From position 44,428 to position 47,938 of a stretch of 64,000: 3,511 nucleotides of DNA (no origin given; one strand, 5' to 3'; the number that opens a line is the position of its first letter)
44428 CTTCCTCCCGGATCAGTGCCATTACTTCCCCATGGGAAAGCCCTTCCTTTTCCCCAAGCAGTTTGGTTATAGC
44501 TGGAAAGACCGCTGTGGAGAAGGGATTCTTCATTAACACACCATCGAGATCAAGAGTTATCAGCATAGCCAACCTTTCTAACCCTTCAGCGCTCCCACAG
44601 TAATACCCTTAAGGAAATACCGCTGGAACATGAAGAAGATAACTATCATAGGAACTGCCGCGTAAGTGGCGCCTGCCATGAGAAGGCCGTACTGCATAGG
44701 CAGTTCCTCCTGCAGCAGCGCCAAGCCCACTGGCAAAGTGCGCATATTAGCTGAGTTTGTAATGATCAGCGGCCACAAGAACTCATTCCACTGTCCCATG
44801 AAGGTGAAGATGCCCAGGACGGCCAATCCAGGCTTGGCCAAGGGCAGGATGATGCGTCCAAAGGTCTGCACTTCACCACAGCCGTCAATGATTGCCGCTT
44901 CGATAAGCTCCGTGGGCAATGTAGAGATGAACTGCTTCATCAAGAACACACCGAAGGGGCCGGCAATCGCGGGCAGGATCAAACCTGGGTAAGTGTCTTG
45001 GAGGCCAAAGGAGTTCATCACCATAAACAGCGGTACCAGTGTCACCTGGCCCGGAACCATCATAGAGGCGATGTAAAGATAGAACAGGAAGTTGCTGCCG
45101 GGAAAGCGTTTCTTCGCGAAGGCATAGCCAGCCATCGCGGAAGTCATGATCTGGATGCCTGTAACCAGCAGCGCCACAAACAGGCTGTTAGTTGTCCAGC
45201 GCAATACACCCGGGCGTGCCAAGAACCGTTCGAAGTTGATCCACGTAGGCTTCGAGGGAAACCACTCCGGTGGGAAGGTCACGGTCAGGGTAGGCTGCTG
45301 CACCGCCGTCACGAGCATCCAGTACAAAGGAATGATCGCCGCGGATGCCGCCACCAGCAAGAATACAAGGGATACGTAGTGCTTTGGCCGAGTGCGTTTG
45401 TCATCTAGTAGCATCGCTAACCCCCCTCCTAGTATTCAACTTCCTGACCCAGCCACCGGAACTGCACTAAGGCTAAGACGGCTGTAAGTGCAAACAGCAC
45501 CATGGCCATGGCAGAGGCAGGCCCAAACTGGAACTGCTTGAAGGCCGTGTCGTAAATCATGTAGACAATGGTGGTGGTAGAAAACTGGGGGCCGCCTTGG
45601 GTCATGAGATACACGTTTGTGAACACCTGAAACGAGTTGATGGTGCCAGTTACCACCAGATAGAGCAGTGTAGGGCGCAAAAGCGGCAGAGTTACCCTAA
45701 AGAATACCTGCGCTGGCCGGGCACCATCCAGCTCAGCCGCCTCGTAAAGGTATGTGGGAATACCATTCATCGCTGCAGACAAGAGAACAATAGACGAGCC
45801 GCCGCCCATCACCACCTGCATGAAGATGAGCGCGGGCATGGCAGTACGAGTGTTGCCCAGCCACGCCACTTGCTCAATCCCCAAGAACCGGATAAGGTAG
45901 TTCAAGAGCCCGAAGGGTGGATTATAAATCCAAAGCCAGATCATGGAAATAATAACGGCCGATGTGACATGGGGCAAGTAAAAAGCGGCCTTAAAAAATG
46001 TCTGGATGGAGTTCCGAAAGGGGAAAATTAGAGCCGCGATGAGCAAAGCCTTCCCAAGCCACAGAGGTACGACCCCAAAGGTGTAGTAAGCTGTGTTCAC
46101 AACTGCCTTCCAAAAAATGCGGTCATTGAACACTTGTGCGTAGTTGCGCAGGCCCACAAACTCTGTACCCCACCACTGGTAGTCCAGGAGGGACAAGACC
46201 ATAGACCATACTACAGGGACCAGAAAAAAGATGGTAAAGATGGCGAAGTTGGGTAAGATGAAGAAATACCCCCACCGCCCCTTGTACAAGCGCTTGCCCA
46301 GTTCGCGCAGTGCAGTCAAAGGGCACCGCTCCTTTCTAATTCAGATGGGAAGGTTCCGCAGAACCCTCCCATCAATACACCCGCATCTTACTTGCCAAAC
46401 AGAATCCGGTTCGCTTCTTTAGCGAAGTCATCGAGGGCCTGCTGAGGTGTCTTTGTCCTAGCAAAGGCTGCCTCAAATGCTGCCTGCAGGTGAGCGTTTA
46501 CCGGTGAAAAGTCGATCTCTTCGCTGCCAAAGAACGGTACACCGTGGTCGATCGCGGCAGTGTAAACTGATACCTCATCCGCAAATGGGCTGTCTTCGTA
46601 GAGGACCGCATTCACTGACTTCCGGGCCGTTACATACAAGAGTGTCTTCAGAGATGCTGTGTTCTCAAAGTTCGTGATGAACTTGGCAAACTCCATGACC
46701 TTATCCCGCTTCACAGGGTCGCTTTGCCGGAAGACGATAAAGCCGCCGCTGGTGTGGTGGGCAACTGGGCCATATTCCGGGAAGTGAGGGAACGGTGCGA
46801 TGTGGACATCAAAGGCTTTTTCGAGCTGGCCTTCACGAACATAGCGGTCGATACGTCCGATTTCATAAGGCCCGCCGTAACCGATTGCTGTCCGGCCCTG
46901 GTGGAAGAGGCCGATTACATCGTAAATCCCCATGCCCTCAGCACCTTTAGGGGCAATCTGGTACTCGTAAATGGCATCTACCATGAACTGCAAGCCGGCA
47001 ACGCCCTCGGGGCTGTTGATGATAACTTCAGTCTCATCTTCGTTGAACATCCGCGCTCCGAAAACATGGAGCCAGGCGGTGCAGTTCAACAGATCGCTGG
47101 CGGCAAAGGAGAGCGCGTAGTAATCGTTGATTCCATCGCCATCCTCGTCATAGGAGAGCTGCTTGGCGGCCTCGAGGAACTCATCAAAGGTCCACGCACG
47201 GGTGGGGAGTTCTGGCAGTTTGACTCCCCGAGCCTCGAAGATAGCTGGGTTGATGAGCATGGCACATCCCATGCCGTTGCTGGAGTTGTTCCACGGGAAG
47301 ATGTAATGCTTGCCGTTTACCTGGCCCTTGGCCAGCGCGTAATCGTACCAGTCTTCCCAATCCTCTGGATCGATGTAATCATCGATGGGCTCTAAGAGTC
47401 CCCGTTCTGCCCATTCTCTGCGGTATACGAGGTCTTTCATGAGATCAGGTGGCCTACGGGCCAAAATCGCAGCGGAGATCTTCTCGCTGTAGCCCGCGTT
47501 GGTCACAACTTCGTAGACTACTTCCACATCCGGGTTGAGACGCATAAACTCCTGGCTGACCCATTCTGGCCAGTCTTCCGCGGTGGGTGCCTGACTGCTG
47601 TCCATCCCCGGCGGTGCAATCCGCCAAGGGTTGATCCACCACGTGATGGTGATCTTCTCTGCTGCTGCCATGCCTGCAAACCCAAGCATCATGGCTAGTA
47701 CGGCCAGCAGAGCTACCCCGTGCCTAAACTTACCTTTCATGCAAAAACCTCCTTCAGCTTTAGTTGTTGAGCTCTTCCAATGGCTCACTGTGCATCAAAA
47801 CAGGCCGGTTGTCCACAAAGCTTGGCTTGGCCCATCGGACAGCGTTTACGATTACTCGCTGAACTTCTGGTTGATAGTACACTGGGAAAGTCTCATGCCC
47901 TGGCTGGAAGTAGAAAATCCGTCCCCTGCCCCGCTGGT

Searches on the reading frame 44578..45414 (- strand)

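Call 59: search_protein_families(library=pfam, proteins=[window:44578-45414:-], max_evalue=0.00001)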
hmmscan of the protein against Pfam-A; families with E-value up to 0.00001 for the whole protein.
window:44578-45414:- (278 aa): 1 family
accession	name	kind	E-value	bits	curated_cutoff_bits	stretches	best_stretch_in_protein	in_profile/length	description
PF00528.27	BPD_transp_1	-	3.6e-20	72.9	26.4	1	94-271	3-182/184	Binding-protein-dependent transport system inner membrane component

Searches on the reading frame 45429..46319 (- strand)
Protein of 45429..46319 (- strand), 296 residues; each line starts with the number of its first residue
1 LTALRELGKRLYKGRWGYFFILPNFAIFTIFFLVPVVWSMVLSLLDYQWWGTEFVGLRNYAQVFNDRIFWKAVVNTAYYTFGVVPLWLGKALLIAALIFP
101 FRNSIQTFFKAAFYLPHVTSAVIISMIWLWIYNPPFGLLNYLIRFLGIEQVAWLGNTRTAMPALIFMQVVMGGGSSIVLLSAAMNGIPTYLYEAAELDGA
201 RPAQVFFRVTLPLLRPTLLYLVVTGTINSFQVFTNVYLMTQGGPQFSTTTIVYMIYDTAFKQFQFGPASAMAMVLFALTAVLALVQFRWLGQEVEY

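Call 60: search_protein_families(library=pfam, proteins=[window:45429-46319:-], max_evalue=0.00001)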
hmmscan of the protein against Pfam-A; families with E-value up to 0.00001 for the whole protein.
window:45429-46319:- (296 aa): 1 family
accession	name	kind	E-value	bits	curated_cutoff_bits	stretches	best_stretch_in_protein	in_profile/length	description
PF00528.27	BPD_transp_1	-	3.1e-14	53.6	26.4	1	99-286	14-175/184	Binding-protein-dependent transport system inner membrane component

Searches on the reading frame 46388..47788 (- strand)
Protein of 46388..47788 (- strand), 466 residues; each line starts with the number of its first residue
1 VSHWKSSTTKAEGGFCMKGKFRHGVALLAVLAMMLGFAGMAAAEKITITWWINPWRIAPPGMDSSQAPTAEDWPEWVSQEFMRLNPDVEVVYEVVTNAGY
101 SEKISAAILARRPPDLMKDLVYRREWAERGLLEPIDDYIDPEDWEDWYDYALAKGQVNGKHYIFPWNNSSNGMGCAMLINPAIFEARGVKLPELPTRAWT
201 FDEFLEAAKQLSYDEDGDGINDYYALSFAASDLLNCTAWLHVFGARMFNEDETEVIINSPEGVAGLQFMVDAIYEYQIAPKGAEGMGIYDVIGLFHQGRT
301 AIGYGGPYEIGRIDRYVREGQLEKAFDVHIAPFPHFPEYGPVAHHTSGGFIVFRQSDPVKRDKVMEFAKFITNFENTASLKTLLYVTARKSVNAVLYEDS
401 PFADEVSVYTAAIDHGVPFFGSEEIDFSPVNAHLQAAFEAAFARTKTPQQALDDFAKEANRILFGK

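Call 60: search_protein_families(library=pfam, proteins=[window:46388-47788:-], max_evalue=0.00001)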
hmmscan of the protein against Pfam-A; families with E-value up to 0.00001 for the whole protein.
window:46388-47788:- (466 aa): 2 families
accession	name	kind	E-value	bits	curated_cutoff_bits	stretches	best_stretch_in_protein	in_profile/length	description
PF01547.30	SBP_bac_1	-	3.8e-32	112.9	26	1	69-373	4-302/307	Bacterial extracellular solute-binding protein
PF13416.11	SBP_bac_8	-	6.5e-22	79.1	27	1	79-394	4-267/279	Bacterial extracellular solute-binding protein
